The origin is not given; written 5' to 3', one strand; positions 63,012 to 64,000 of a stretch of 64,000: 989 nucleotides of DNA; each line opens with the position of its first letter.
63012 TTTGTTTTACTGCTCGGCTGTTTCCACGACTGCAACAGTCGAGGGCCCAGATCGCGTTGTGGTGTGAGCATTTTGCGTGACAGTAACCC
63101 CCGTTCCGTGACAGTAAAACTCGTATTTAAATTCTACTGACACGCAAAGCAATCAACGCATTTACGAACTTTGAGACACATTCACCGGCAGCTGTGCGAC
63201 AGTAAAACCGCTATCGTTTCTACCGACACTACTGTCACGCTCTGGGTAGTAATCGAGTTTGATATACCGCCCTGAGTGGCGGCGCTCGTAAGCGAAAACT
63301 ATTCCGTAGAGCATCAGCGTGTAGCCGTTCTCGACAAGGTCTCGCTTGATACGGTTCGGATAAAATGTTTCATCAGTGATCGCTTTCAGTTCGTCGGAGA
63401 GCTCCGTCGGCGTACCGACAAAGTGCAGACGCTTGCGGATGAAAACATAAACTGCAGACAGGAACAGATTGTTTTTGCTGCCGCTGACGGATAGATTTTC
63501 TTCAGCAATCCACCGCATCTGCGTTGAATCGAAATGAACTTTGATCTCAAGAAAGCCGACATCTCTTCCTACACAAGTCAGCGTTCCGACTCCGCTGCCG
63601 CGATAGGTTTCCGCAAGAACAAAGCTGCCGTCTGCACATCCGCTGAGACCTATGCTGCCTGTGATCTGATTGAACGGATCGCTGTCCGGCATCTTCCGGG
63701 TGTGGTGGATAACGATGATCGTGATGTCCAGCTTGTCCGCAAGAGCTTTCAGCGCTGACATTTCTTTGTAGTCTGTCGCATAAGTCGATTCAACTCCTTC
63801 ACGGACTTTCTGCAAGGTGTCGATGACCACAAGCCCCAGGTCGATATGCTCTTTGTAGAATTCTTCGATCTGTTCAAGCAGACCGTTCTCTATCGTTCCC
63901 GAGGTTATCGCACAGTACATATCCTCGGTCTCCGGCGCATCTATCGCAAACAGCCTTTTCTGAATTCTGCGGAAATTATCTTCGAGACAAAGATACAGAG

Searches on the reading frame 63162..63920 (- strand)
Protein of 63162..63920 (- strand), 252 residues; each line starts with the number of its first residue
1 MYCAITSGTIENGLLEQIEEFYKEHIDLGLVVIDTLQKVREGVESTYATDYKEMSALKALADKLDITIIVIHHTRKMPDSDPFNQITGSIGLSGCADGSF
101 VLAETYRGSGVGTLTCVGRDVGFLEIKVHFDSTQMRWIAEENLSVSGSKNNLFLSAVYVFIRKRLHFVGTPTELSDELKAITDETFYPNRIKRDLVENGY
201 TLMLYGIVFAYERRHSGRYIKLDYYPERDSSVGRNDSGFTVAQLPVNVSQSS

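Call 47: search_protein_families(library=pfam, proteins=[window:63162-63920:-], max_evalue=0.0001)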
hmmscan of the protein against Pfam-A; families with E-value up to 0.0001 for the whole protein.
window:63162-63920:- (252 aa): 1 family
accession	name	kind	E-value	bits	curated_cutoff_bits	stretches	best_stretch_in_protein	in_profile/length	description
PF13481.12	AAA_25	-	2.2e-07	31.1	27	1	15-76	131-192/195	AAA domain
